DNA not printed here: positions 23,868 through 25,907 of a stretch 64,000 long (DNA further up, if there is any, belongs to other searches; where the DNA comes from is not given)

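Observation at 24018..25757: Circularly permuted family-5 substrate-binding lipoprotein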

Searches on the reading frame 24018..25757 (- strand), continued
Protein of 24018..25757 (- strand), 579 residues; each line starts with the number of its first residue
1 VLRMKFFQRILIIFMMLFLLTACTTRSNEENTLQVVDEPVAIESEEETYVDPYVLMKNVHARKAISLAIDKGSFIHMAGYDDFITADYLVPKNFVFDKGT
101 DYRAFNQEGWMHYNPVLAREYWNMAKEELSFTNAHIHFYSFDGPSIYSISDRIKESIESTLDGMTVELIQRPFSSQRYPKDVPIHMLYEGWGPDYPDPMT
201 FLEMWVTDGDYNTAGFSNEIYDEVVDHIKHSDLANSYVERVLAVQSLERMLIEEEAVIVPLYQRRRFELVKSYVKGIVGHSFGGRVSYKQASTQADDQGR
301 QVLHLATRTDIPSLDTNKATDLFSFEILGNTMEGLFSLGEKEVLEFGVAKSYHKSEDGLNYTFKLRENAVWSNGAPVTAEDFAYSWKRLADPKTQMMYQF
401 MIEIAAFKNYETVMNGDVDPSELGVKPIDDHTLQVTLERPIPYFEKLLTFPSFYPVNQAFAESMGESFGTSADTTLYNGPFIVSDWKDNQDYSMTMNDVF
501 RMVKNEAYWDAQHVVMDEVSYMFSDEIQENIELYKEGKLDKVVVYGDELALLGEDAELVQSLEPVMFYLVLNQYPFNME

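Call 51: find_encoding_contigs(protein=P0020, flank=8000, max_places=1)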
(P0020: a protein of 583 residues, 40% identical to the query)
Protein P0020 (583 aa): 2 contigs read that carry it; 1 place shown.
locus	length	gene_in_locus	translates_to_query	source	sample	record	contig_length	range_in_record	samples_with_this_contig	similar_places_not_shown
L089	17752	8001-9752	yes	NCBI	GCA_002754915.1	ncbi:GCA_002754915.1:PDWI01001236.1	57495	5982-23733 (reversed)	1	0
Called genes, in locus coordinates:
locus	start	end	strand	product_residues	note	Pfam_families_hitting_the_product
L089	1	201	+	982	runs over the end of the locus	PF00395:SLH (faint)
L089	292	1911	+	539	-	PF00395:SLH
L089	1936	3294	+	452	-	PF22694:CtpB_N-like (faint), PF00595:PDZ, PF13180:PDZ_2, PF17820:PDZ_6, PF03572:Peptidase_S41, PF01471:PG_binding_1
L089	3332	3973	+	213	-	-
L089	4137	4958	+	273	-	PF01479:S4 (weak), PF00849:PseudoU_synth_2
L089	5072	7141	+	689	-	PF00009:GTP_EFTU, PF01926:MMR_HSR1 (faint), PF03144:GTP_EFTU_D2, PF22042:EF-G_D2, PF14492:EFG_III, PF16658:RF3_C (weak), PF03764:EFG_IV, PF00679:EFG_C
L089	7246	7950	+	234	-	PF01048:PNP_UDP_1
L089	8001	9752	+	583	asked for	PF00496:SBP_bac_5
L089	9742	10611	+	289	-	PF01171:ATP_bind_3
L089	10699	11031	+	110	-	-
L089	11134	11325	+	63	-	-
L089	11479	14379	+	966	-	-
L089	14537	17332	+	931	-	PF00395:SLH (faint), PF13205:Big_5 (faint)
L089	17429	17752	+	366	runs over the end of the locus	-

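Call 52: find_encoding_contigs(protein=P0044, flank=8000, max_places=1)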
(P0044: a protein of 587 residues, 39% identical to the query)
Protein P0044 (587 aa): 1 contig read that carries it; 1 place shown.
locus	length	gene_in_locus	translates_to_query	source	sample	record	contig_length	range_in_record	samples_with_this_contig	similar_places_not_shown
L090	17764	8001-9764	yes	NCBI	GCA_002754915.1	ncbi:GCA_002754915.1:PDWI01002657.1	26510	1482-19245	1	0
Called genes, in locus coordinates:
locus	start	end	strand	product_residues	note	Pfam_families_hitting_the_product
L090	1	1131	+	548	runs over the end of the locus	PF02954:HTH_8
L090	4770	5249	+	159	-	-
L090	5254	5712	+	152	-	-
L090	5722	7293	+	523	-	-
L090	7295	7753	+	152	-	PF00383:dCMP_cyt_deam_1, PF14437:MafB19-deam, PF14439:Bd3614-deam (weak)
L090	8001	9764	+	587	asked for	PF00496:SBP_bac_5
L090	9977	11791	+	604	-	PF00496:SBP_bac_5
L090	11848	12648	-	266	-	PF00395:SLH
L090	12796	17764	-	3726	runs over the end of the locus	PF13620:CarboxypepD_reg (faint), PF16403:Bact_surface_Ig-like (faint), PF11974:bMG3 (faint), PF07554:FIVAR, PF00395:SLH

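Call 58: list_cluster_members(proteins=[P0137, P0219, P0240, P0172])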
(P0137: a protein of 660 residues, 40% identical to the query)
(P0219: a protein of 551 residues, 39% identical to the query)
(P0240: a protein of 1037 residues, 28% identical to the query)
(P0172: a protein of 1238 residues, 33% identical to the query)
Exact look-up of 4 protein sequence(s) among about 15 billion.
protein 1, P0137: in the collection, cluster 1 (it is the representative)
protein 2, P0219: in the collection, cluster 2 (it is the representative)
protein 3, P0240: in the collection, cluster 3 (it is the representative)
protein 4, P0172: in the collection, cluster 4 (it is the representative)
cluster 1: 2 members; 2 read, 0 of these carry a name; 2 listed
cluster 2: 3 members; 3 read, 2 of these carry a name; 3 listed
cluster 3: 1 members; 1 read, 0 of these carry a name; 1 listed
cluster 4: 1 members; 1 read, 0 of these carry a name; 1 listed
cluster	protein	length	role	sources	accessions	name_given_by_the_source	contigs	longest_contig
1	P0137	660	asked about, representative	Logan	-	-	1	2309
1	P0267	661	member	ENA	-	-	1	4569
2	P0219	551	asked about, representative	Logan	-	-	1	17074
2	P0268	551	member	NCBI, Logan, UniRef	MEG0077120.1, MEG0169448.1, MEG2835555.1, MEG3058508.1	ABC transporter substrate-binding protein [Anaerorhabdus sp.] | ABC transporter substrate-binding protein n=1 Tax=Anaerorhabdus sp. TaxID=1872524 ...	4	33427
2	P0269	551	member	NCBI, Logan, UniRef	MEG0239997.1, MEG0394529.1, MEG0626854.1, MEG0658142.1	ABC transporter substrate-binding protein [Anaerorhabdus sp.] | ABC transporter substrate-binding protein n=1 Tax=Anaerorhabdus sp. TaxID=1872524 ...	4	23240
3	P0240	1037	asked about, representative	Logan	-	-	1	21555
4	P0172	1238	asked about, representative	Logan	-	-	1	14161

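Call 59: find_encoding_contigs(protein=P0268, flank=8000, max_places=1)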
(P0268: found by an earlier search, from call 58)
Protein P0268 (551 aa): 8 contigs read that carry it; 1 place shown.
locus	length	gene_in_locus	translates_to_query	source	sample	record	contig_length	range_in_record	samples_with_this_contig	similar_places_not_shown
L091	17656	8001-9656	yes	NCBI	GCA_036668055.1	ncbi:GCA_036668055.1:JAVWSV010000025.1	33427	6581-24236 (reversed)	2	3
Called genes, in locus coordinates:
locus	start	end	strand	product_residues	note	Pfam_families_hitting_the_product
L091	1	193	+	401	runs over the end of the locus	PF00365:PFK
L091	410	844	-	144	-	PF00583:Acetyltransf_1, PF13673:Acetyltransf_10, PF13508:Acetyltransf_7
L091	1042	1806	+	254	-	PF13560:HTH_31 (weak), PF01381:HTH_3, PF12844:HTH_19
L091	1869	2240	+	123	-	PF01325:Fe_dep_repress, PF13545:HTH_Crp_2 (weak), PF02742:Fe_dep_repr_C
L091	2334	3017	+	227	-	PF08713:DNA_alkylation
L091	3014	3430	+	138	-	PF00903:Glyoxalase (weak), PF06983:3-dmu-9_3-mt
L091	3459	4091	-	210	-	PF00702:Hydrolase, PF13419:HAD_2, PF13242:Hydrolase_like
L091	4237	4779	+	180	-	PF02525:Flavodoxin_2, PF03358:FMN_red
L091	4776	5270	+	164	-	PF18050:Cyclophil_like2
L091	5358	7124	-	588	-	PF06100:MCRA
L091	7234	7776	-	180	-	PF00440:TetR_N (weak), PF14278:TetR_C_8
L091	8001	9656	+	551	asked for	PF00496:SBP_bac_5 (weak), PF27766:UCP032899 (faint), PF00496:SBP_bac_5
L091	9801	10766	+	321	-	PF19300:BPD_transp_1_N (weak), PF00528:BPD_transp_1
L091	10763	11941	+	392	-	PF12911:OppC_N, PF00528:BPD_transp_1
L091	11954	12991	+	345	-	PF00005:ABC_tran, PF02463:SMC_N (weak), PF13304:AAA_21, PF08352:oligo_HPY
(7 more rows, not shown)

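Call 68: search_solved_structures(query=P0268, max_evalue=1e-10, show_alignments=1)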
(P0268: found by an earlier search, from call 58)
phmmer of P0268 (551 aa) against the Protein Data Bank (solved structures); distinct sequences matched with E-value up to 1e-10: 22.
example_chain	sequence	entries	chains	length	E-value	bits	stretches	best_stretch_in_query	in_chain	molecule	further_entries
6npo_A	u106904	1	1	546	1.7e-75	257.9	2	196-547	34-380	Oligopeptide ABC transporter, oligopeptide-binding protein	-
5kzt_A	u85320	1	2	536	1.2e-69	238.7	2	192-549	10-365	Peptide/nickel transport system substrate-binding protein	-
4faj_A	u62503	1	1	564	5.7e-53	183.6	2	205-550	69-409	PrgZ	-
8ay0_A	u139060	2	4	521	3.4e-49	171.2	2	192-548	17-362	Dipeptide-binding protein DppE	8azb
8are_A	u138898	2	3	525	4.8e-40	141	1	195-550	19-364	Oligopeptide-binding protein OppA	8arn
3zs6_A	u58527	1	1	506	5.8e-31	111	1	226-508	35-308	PERIPLASMIC OLIGOPEPTIDE-BINDING PROTEIN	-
1b05_A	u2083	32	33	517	1.4e-30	109.7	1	224-509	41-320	PERIPLASMIC OLIGOPEPTIDE-BINDING PROTEIN | PROTEIN (OLIGO-PEPTIDE BINDING PROTEIN) | PERIPLASMIC OLIGO-PEPTIDE BINDING PROTEIN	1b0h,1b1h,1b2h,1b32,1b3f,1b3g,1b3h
9rd1_A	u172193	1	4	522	4e-30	108.2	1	221-508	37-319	Periplasmic oligopeptide-binding protein OppA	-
3tcf_A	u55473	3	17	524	4.2e-30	108.1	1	221-508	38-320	Periplasmic oligopeptide-binding protein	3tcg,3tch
2z23_A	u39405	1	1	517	3.3e-28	101.9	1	225-516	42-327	Periplasmic oligopeptide-binding protein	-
6dqq_A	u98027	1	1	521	6.8e-28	100.9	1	225-540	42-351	Periplasmic oligopeptide-binding protein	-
8qlh_A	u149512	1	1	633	7.2e-28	100.8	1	207-540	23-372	AliC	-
6dqr_A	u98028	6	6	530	9.3e-28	100.4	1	225-540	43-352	Periplasmic oligopeptide-binding protein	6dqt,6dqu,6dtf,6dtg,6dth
8qlj_A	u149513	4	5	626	8.6e-27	97.2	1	206-531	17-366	Oligopeptide-binding protein AliB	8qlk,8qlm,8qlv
8qlc_A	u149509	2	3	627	5.9e-25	91.2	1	223-500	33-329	AliD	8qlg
3o6p_A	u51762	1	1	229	1.5e-21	80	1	35-163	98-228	Peptide ABC transporter, peptide-binding protein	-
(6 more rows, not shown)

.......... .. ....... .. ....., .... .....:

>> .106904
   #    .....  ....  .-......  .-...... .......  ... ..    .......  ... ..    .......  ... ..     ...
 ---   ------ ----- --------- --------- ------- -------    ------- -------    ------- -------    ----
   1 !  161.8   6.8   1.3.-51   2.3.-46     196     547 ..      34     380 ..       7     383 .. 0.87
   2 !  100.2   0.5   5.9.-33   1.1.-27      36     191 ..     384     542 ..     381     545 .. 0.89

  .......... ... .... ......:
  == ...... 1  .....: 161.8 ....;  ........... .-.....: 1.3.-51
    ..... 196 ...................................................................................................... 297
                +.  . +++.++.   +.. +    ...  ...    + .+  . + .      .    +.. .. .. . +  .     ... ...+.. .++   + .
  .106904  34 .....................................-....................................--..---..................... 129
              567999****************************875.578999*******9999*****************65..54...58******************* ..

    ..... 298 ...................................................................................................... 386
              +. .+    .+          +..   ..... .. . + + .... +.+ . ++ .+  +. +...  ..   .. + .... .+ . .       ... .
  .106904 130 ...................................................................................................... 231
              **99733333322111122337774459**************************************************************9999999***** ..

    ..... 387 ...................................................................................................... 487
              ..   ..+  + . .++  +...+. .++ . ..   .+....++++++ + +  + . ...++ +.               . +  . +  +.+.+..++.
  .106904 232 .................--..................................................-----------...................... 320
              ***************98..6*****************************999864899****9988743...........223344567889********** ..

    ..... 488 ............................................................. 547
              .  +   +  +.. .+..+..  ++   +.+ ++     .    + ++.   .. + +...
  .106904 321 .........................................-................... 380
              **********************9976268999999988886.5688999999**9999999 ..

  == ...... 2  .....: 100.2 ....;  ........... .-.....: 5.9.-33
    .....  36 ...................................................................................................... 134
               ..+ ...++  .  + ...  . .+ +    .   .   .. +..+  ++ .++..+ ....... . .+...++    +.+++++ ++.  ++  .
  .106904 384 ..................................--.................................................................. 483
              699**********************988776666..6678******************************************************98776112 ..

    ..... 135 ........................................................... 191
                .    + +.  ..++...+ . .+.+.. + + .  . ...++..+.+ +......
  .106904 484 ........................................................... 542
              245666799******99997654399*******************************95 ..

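Call 69: search_solved_structures(query=P0137, max_evalue=1e-10, show_alignments=1)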
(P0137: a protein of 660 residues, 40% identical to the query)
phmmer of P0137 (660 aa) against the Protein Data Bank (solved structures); distinct sequences matched with E-value up to 1e-10: 30.
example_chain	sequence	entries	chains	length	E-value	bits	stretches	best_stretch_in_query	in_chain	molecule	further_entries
6npo_A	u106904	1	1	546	1.2e-100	341.2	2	99-505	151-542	Oligopeptide ABC transporter, oligopeptide-binding protein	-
5kzt_A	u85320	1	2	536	1.5e-83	284.8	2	101-505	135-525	Peptide/nickel transport system substrate-binding protein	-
4faj_A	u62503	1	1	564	8.9e-58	199.7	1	99-507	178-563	PrgZ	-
8ay0_A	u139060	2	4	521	2.1e-53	185.2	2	99-491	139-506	Dipeptide-binding protein DppE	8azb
8are_A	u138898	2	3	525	4.7e-38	134.5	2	98-475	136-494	Oligopeptide-binding protein OppA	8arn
9rd1_A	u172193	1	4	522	4.4e-37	131.3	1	99-486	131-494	Periplasmic oligopeptide-binding protein OppA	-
3tcf_A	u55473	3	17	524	4.5e-37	131.3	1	99-486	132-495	Periplasmic oligopeptide-binding protein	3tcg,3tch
1b05_A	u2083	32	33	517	3.1e-35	125.2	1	101-486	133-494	PERIPLASMIC OLIGOPEPTIDE-BINDING PROTEIN | PROTEIN (OLIGO-PEPTIDE BINDING PROTEIN) | PERIPLASMIC OLIGO-PEPTIDE BINDING PROTEIN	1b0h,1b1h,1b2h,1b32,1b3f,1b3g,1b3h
6dqq_A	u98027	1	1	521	3.6e-35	125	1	102-487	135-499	Periplasmic oligopeptide-binding protein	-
6dqr_A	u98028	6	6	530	3.9e-35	124.9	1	102-487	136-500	Periplasmic oligopeptide-binding protein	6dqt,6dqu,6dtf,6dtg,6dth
3zs6_A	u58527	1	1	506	4.1e-34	121.5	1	102-477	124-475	PERIPLASMIC OLIGOPEPTIDE-BINDING PROTEIN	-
2z23_A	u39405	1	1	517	8.5e-34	120.5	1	100-487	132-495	Periplasmic oligopeptide-binding protein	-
4gl8_A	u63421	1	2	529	3.5e-31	111.8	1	102-437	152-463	Oligopeptide ABC transporter OppAIV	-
3o9p_A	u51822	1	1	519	3.8e-30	108.4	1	98-481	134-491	Periplasmic murein peptide-binding protein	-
4toz_A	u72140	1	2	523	4.2e-30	108.2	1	99-481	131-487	Periplasmic murein peptide-binding protein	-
3o6p_A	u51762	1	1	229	2.8e-29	105.5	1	241-477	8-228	Peptide ABC transporter, peptide-binding protein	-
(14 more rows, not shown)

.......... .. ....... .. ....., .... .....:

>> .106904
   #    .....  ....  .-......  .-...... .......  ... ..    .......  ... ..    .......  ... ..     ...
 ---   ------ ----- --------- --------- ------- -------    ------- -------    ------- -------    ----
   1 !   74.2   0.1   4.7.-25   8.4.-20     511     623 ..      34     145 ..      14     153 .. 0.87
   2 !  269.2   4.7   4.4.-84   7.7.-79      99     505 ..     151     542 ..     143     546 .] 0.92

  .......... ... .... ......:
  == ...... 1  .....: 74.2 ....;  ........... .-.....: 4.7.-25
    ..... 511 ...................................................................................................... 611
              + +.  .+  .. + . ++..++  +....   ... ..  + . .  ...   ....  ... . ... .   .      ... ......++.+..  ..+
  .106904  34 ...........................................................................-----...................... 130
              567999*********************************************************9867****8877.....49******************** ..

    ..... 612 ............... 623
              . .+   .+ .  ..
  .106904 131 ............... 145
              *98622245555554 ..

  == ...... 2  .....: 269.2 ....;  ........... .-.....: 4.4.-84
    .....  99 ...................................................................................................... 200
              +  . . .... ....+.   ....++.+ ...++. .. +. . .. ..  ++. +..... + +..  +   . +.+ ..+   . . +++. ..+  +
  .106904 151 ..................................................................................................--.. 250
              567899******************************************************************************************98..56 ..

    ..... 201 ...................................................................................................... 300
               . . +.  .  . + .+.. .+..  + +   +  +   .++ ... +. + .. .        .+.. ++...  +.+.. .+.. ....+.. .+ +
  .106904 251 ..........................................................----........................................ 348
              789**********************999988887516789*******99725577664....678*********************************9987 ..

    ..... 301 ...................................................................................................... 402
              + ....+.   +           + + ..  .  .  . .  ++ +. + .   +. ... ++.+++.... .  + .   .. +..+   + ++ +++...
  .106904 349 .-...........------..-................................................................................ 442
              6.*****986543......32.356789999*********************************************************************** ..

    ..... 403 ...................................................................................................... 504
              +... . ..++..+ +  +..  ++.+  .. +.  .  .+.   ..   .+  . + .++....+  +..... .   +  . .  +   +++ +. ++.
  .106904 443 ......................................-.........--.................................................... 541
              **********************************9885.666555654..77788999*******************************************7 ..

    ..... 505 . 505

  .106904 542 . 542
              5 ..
